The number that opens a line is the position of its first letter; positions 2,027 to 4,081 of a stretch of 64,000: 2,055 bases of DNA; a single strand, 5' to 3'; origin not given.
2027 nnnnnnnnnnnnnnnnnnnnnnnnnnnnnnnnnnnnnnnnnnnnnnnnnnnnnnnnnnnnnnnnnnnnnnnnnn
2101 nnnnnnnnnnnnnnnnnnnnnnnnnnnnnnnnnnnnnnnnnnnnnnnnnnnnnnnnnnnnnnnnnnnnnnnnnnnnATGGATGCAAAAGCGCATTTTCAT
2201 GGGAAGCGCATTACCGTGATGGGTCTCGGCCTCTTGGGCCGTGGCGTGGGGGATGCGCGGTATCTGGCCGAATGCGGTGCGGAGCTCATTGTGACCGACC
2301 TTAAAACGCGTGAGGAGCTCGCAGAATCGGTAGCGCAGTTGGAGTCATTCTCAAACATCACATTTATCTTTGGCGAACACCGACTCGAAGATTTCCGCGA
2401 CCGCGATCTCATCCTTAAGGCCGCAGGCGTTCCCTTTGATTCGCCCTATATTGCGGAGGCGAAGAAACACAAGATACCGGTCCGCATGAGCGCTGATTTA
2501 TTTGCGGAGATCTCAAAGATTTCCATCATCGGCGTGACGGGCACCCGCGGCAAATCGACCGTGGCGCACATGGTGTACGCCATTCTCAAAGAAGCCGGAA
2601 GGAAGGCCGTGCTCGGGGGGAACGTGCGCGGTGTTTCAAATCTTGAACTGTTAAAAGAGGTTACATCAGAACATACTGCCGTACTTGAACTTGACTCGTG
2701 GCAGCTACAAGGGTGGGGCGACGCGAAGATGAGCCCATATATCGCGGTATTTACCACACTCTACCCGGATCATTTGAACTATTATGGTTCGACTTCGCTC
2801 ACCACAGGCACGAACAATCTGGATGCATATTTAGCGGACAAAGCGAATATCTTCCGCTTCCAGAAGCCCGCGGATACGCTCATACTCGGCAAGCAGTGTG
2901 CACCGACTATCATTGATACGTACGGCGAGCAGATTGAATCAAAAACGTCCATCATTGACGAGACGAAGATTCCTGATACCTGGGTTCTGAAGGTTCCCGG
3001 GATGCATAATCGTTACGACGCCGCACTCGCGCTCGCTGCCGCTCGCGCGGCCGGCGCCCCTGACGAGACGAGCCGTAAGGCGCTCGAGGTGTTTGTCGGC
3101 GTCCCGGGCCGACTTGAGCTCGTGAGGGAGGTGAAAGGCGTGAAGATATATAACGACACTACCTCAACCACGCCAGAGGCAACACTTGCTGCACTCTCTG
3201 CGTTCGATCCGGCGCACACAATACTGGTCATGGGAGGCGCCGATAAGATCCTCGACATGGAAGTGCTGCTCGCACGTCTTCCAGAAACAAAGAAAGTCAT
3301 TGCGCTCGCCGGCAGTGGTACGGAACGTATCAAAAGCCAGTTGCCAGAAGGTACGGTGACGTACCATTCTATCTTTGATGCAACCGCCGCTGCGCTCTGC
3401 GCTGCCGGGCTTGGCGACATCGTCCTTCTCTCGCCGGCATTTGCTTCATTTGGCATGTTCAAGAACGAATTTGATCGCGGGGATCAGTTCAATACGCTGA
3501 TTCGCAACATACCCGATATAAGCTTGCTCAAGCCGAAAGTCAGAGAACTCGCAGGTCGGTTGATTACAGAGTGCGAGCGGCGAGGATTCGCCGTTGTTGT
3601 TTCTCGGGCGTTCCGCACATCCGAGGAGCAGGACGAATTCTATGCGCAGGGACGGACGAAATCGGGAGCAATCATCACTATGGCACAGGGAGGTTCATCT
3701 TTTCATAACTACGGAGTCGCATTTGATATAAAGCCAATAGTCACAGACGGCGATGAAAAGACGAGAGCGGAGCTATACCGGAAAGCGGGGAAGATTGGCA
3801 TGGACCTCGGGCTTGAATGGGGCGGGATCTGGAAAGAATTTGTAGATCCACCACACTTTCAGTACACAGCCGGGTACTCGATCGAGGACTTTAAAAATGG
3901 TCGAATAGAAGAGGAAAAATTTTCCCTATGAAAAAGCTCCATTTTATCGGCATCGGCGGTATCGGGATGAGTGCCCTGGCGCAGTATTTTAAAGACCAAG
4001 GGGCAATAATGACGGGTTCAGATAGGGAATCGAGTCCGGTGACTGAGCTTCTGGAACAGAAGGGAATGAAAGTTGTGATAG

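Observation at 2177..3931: MurD ligase fused in-frame to a CwlK/VanY-like M15 peptidase domain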

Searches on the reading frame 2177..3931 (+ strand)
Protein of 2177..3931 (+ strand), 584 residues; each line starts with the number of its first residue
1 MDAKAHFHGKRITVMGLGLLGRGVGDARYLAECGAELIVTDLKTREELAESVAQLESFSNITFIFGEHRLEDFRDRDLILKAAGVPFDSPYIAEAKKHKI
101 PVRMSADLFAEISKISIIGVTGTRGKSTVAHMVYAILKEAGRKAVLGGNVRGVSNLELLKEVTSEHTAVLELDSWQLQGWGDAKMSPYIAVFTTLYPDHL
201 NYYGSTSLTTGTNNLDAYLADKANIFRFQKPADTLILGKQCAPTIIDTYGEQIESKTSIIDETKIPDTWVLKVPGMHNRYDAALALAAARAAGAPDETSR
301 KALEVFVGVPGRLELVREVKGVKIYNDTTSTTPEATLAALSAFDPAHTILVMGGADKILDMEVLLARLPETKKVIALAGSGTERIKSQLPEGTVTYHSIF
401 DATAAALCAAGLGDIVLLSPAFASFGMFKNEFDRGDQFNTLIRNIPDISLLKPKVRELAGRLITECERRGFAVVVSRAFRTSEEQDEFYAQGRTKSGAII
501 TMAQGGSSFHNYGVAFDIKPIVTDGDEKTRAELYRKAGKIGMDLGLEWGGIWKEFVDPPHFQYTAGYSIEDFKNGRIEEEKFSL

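Call 3: search_protein_families(library=pfam, proteins=[window:2177-3928:+], max_evalue=0.01)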
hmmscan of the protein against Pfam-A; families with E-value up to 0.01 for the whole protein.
window:2177-3928:+ (584 aa): 5 families
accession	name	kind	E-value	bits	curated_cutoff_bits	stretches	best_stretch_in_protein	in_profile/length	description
PF08245.18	Mur_ligase_M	-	4.3e-15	56.6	24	1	120-239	1-123/200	Mur ligase middle domain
PF13539.11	Peptidase_M15_4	-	2e-12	47.9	25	1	505-563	5-70/70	D-alanyl-D-alanine carboxypeptidase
PF02875.26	Mur_ligase_C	-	7.2e-12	46.7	28.4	1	311-421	1-126/127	Mur ligase, glutamate ligase domain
PF02557.22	VanY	-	2e-08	34.6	25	1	450-522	3-78/132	D-alanyl-D-alanine carboxypeptidase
PF21799.2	MurD-like_N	-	8.4e-08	32.8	27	1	10-102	1-86/88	Mur ligase MurD-like, N-terminal domain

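Call 4: search_protein_families(library=ncbifam, proteins=[window:2177-3928:+], max_evalue=0.01)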
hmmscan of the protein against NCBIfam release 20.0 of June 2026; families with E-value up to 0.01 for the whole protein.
window:2177-3928:+ (584 aa): 27 families (the best 25 are shown)
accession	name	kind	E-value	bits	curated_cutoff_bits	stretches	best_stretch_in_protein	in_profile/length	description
TIGR01087.1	murD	equivalog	7.8e-91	305.4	211.95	1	11-443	1-440/441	UDP-N-acetylmuramoyl-L-alanine--D-glutamate ligase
TIGR01082.1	murC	equivalog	1.8e-26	93.3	335.1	1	27-329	16-324/449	UDP-N-acetylmuramate--L-alanine ligase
NF053646.1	pMurD1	equivalog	1.8e-21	76.4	610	1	12-356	3-361/465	pseudomurein biosynthesis peptide ligase pMurD1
NF053647.1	pMurD2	equivalog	8.9e-21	74.2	550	1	11-330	2-296/405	pseudomurein biosynthesis peptide ligase pMurD2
NF053645.1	pMurC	equivalog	2.1e-20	72.9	560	2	27-203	15-196/492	pseudomurein biosynthesis peptide ligase pMurC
TIGR01085.1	murE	subfamily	1.2e-18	67.3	257.3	2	90-232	59-214/472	UDP-N-acetylmuramyl-tripeptide synthetase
NF001126.0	PRK00139.1-4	equivalog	7.8e-18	64.3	373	1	90-353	78-375/486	UDP-N-acetylmuramoyl-L-alanyl-D-glutamate--2,6-diaminopimelate ligase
NF001124.0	PRK00139.1-2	equivalog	3.1e-17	62.5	476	2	88-203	83-215/500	UDP-N-acetylmuramoyl-L-alanyl-D-glutamate--2,6-diaminopimelate ligase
NF008896.0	PRK11929.1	equivalog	3e-15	55.2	1023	2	268-352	780-867/965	bifunctional UDP-N-acetylmuramoyl-L-alanyl-D-glutamate--2,6-diaminopimelate ligase MurE/UDP-N-acetylmuramoyl-tripeptide--D-alanyl-D-alanine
TIGR01143.1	murF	subfamily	6.5e-13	48.4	288.6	1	108-353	67-332/418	UDP-N-acetylmuramoyl-tripeptide--D-alanyl-D-alanine ligase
NF010628.0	PRK14022.1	equivalog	4.7e-12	45.4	536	2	114-148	110-144/483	UDP-N-acetylmuramoyl-L-alanyl-D-glutamate--L-lysine ligase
TIGR01081.1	mpl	equivalog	1e-11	44.6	388.7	1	272-343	273-343/448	UDP-N-acetylmuramate:L-alanyl-gamma-D-glutamyl-meso-diaminopimelate ligase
NF011171.0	PRK14573.1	equivalog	1.4e-10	39.8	1015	1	68-315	56-309/809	bifunctional UDP-N-acetylmuramate--L-alanine ligase/D-alanine--D-alanine ligase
NF033197.0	F430_CfbE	equivalog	4.1e-09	35.9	250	2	272-413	265-420/430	coenzyme F430 synthase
NF001129.0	PRK00139.2-3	equivalog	6.4e-08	31.5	762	1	113-146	116-150/517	UDP-N-acetylmuramoyl-L-alanyl-D-glutamate--2,6-diaminopimelate ligase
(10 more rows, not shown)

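Call 11: search_protein_representatives(protein=window:2177-3928:+)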
Query: 584 residues. Proteins with E-value up to 0.001 (for the whole library): 30093; up to 1e-10: 16863; up to 1e-30: 3671. The best 150 are listed.
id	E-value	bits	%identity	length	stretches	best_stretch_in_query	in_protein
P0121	6.4e-192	655.6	56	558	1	15-582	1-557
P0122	5.1e-138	477.6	46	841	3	15-445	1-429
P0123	6.7e-137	473.9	56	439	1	1-446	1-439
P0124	3.1e-129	448.6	54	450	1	6-445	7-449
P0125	1.1e-127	443.5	53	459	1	4-445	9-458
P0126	1.6e-125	436.4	50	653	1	1-448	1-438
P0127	2.3e-125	435.9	50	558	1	136-583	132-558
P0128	4.8e-124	431.5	52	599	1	6-445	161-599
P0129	2.6e-121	422.5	54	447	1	1-440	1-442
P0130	1.7e-120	419.8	49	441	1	2-444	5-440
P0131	2.0e-120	419.6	53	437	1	1-444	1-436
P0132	2.6e-120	419.2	56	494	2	143-445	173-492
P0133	4.4e-120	418.4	50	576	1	5-445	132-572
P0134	1.7e-114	399.9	51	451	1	5-442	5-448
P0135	3.7e-114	398.8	53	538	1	56-445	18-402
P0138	2.9e-110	386.0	47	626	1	4-445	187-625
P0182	2.0e-86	307.3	34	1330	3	9-443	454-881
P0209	8.4e-80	285.4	36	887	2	10-455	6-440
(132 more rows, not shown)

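Call 13: search_protein_families(library=pfam, proteins=[P0121, P0127, P0122, P0126, P0135, P0128, P0133, P0138, P0182, P0209], max_evalue=0.001)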
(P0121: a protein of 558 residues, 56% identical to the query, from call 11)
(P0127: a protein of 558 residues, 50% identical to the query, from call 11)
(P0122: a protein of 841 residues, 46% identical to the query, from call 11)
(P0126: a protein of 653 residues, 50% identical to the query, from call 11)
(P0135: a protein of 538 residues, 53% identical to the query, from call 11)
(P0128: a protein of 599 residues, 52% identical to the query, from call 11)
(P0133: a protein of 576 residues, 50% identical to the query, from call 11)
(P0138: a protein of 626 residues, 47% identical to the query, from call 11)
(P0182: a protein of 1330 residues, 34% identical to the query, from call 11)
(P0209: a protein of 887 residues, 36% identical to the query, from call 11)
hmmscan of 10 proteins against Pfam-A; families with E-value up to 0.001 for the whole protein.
P0121 (558 aa): 5 families
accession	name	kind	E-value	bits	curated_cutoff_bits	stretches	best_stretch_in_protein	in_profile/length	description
PF08245.18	Mur_ligase_M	-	1.8e-18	67.7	24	1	106-219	1-126/200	Mur ligase middle domain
PF13539.11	Peptidase_M15_4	-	1.2e-13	51.8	25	1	479-538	2-70/70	D-alanyl-D-alanine carboxypeptidase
PF02875.26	Mur_ligase_C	-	2.9e-13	51.2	28.4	1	285-397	1-125/127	Mur ligase, glutamate ligase domain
PF02557.22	VanY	-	2.4e-11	44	25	1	427-503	3-82/132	D-alanyl-D-alanine carboxypeptidase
PF21799.2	MurD-like_N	-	3.6e-10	40.4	27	1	2-88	7-86/88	Mur ligase MurD-like, N-terminal domain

P0127 (558 aa): 5 families
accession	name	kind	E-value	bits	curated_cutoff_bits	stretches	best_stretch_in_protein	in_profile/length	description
PF23802.1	DUF7178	-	4e-23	82.8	27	1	23-137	25-144/193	Family of unknown function (DUF7178)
PF13539.11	Peptidase_M15_4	-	6.1e-13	49.6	25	1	482-538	4-70/70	D-alanyl-D-alanine carboxypeptidase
PF08245.18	Mur_ligase_M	-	3.2e-10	40.8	24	1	161-228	57-124/200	Mur ligase middle domain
PF02557.22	VanY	-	4.8e-10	39.8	25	1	428-499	3-77/132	D-alanyl-D-alanine carboxypeptidase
PF02875.26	Mur_ligase_C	-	8.9e-10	39.9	28.4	1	294-398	1-125/127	Mur ligase, glutamate ligase domain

P0122 (841 aa): 4 families
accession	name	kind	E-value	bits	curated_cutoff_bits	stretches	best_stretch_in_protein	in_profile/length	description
PF02875.26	Mur_ligase_C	-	3.4e-36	125.3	28.4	2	701-827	1-127/127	Mur ligase, glutamate ligase domain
PF08245.18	Mur_ligase_M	-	1.6e-35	123.3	24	2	106-221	1-123/200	Mur ligase middle domain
PF01225.30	Mur_ligase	-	1.5e-27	96.3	21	1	442-540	2-94/95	Mur ligase family, catalytic domain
PF21799.2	MurD-like_N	-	5.4e-12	46.3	27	1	2-88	7-86/88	Mur ligase MurD-like, N-terminal domain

P0126 (653 aa): 4 families
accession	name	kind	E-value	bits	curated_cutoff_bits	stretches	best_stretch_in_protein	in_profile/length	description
PF08245.18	Mur_ligase_M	-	3.2e-21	76.7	24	1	120-242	1-136/200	Mur ligase middle domain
PF02698.23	DUF218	-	7.5e-21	74.9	27.6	1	458-576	1-119/133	DUF218 domain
PF02875.26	Mur_ligase_C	-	1.4e-12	48.9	28.4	1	301-410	1-125/127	Mur ligase, glutamate ligase domain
PF21799.2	MurD-like_N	-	6.6e-08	33.2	27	1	10-102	1-86/88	Mur ligase MurD-like, N-terminal domain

P0135 (538 aa): 3 families
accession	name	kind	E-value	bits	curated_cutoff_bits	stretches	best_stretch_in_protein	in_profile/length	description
PF08245.18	Mur_ligase_M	-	3.3e-21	76.6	24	1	82-190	1-121/200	Mur ligase middle domain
PF00293.34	NUDIX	-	6.9e-15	55.7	21.1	1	412-527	7-124/134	NUDIX domain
PF02875.26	Mur_ligase_C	-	1.1e-10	42.8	28.4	1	260-377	1-125/127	Mur ligase, glutamate ligase domain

P0128 (599 aa): 4 families
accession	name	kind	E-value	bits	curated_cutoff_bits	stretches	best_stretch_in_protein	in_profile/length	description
PF08245.18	Mur_ligase_M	-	6.9e-24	85.3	24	1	277-395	1-132/200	Mur ligase middle domain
PF02875.26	Mur_ligase_C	-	4.8e-13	50.5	28.4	1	457-571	1-126/127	Mur ligase, glutamate ligase domain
PF00856.33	SET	-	2.9e-12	47.4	22.4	1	15-106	3-104/105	SET domain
PF21799.2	MurD-like_N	-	7.7e-09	36.2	27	1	165-257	1-86/88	Mur ligase MurD-like, N-terminal domain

P0133 (576 aa): 3 families
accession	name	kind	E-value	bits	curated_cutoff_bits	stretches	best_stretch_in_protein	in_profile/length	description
PF08245.18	Mur_ligase_M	-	1.4e-15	58.2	24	1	249-372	1-137/200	Mur ligase middle domain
PF02875.26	Mur_ligase_C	-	2.6e-08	35.2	28.4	1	432-547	1-125/127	Mur ligase, glutamate ligase domain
PF21799.2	MurD-like_N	-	4.2e-07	30.6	27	1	137-228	1-86/88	Mur ligase MurD-like, N-terminal domain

P0138 (626 aa): 4 families
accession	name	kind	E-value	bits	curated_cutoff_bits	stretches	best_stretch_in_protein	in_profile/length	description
PF08245.18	Mur_ligase_M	-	6.9e-16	59.2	24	1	303-420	1-132/200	Mur ligase middle domain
PF02875.26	Mur_ligase_C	-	1.6e-13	52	28.4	1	485-600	1-125/127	Mur ligase, glutamate ligase domain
PF00293.34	NUDIX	-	4.5e-12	46.6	21.1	1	33-156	2-118/134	NUDIX domain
PF21799.2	MurD-like_N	-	3e-11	43.9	27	1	194-285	2-86/88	Mur ligase MurD-like, N-terminal domain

P0182 (1330 aa): 6 families
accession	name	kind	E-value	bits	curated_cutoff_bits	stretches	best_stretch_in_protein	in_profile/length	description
PF08245.18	Mur_ligase_M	-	7.1e-73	245.3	24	3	979-1092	1-114/200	Mur ligase middle domain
PF02875.26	Mur_ligase_C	-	9.4e-56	188.5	28.4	3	1176-1303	1-127/127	Mur ligase, glutamate ligase domain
PF01225.30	Mur_ligase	-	2.2e-18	66.9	21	2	895-938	7-58/95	Mur ligase family, catalytic domain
PF21799.2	MurD-like_N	-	4.3e-13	49.8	27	1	455-550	1-86/88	Mur ligase MurD-like, N-terminal domain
PF07755.17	DUF1611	-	0.00017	21.5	25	0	568-605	19-56/201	Domain of unknown function (DUF1611_C) P-loop domain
PF01656.29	CbiA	-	0.00099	19.5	25.4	0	976-1006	3-33/125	CobQ/CobB/MinD/ParA nucleotide binding domain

P0209 (887 aa): 3 families
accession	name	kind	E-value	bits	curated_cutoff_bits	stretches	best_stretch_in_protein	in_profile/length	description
PF08245.18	Mur_ligase_M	-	2.2e-54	184.9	24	2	527-658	1-135/200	Mur ligase middle domain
PF02875.26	Mur_ligase_C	-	5.7e-39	134.3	28.4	2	721-848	1-127/127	Mur ligase, glutamate ligase domain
PF21799.2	MurD-like_N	-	7.6e-10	39.4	27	1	6-96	1-84/88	Mur ligase MurD-like, N-terminal domain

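Call 15: find_homologous_proteins(query=window:2177-3928:+, max_evalue=1e-30)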
Query window:2177-3928:+ (584 aa): 7430 proteins with E <= 1e-30 among 8000 candidates; the best 120 are listed.
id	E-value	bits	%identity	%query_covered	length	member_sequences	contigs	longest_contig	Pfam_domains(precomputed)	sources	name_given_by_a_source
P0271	0.0e+0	1309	100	100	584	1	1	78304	PF02557.23,PF02875.27,PF08245.19,PF13539.12,PF21799.3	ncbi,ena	-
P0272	7.9e-220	749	76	76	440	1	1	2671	PF02875.27,PF08245.19,PF21799.3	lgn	-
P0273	4.9e-216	737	74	76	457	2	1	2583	PF02875.27,PF08245.19,PF21799.3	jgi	-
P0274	1.8e-212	725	74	76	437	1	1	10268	PF02875.27,PF08245.19,PF21799.3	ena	-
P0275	2.0e-212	725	74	76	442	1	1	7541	PF02875.27,PF08245.19,PF21799.3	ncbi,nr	ncbi:MAG: UDP-N-acetylmuramoyl-L-alanine--D-glutamate ligase [Candidatus Parcubacteria bacterium]|nr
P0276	2.2e-212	725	74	76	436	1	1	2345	PF02875.27,PF08245.19,PF21799.3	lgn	-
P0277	4.2e-212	724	74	76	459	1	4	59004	PF02875.27,PF08245.19,PF21799.3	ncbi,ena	-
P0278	2.2e-210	718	75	72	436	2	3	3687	PF02875.27,PF08245.19,PF21799.3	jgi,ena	-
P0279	4.2e-210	717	74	76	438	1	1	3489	PF02875.27,PF08245.19,PF21799.3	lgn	-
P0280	9.7e-210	716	73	76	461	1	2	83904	PF02875.27,PF08245.19,PF21799.3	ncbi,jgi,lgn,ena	ncbi:MAG: UDP-N-acetylmuramoyl-L-alanine--D-glutamate ligase [Candidatus Paceibacterota bacterium]|j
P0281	2.2e-209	715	73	76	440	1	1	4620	PF02875.27,PF08245.19,PF21799.3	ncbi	-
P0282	6.4e-209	713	73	76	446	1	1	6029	PF02875.27,PF08245.19,PF21799.3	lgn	-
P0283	3.3e-208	711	74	76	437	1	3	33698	PF02875.27,PF08245.19,PF21799.3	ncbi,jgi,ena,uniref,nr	ncbi:UDP-N-acetylmuramoylalanine--D-glutamate ligase [Candidatus Kaiserbacteria bacterium GWA2_50_9]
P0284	8.3e-208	710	72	76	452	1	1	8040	PF02875.27,PF08245.19,PF21799.3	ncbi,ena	-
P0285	1.1e-207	709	72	76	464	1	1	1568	PF02875.27,PF08245.19,PF21799.3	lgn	-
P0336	1.1e-201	690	56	99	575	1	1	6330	PF02557.23,PF02875.27,PF08245.19,PF13539.12,PF21799.3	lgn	-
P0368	5.6e-199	681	55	100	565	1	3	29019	PF02557.23,PF02875.27,PF08245.19,PF13539.12,PF21799.3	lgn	-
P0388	5.8e-198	677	56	100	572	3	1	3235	PF02557.23,PF02875.27,PF08245.19,PF13539.12,PF21799.3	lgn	-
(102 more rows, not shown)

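Call 16: find_encoding_contigs(protein=window:2177-3931:+, flank=3000, max_places=5)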
Protein window:2177-3931:+ (584 aa): no gene with exactly this product is on record in the collection.

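Call 17: find_encoding_contigs(protein=P0271, flank=2000, max_places=3)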
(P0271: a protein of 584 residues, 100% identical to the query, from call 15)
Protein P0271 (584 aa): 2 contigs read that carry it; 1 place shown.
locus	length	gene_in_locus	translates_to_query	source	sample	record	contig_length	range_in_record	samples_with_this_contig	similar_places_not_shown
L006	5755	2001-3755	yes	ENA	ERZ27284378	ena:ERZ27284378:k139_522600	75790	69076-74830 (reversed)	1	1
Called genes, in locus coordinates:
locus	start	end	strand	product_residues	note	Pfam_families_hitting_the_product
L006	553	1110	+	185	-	PF19034:RnlA-toxin_DBD (weak)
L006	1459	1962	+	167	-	PF14343:PrcB_C (weak)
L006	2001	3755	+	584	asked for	PF21799:MurD-like_N (weak), PF08245:Mur_ligase_M, PF02875:Mur_ligase_C, PF02557:VanY, PF13539:Peptidase_M15_4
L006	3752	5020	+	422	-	PF01225:Mur_ligase, PF08245:Mur_ligase_M, PF02875:Mur_ligase_C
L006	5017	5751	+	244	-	PF00590:TP_methylase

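Call 18: find_encoding_contigs(protein=P0277, flank=5000, max_places=2)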
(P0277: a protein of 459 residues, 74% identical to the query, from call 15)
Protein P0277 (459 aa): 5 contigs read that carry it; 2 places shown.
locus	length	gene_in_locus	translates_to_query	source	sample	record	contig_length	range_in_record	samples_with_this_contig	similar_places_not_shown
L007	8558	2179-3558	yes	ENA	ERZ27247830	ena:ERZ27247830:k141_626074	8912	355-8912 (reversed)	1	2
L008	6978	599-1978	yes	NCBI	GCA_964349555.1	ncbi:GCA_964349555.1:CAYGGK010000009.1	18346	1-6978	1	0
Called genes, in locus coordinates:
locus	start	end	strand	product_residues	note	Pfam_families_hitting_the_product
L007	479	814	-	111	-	-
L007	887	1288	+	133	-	PF01810:LysE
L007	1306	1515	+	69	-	-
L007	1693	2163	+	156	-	PF14343:PrcB_C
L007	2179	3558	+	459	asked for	PF21799:MurD-like_N (weak), PF08245:Mur_ligase_M, PF02875:Mur_ligase_C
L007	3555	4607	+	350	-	PF00144:Beta-lactamase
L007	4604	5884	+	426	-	PF01225:Mur_ligase, PF08245:Mur_ligase_M, PF02875:Mur_ligase_C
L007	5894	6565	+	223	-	PF00590:TP_methylase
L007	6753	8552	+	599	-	PF02534:T4SS-DNA_transf (weak), PF10412:TrwB_AAD_bind, PF12696:TraG-D_C (weak)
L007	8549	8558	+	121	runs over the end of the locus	?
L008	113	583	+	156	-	PF14343:PrcB_C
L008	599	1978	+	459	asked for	PF21799:MurD-like_N (weak), PF08245:Mur_ligase_M, PF02875:Mur_ligase_C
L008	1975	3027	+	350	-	PF00144:Beta-lactamase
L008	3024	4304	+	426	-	PF01225:Mur_ligase, PF08245:Mur_ligase_M, PF02875:Mur_ligase_C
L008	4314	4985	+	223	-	PF00590:TP_methylase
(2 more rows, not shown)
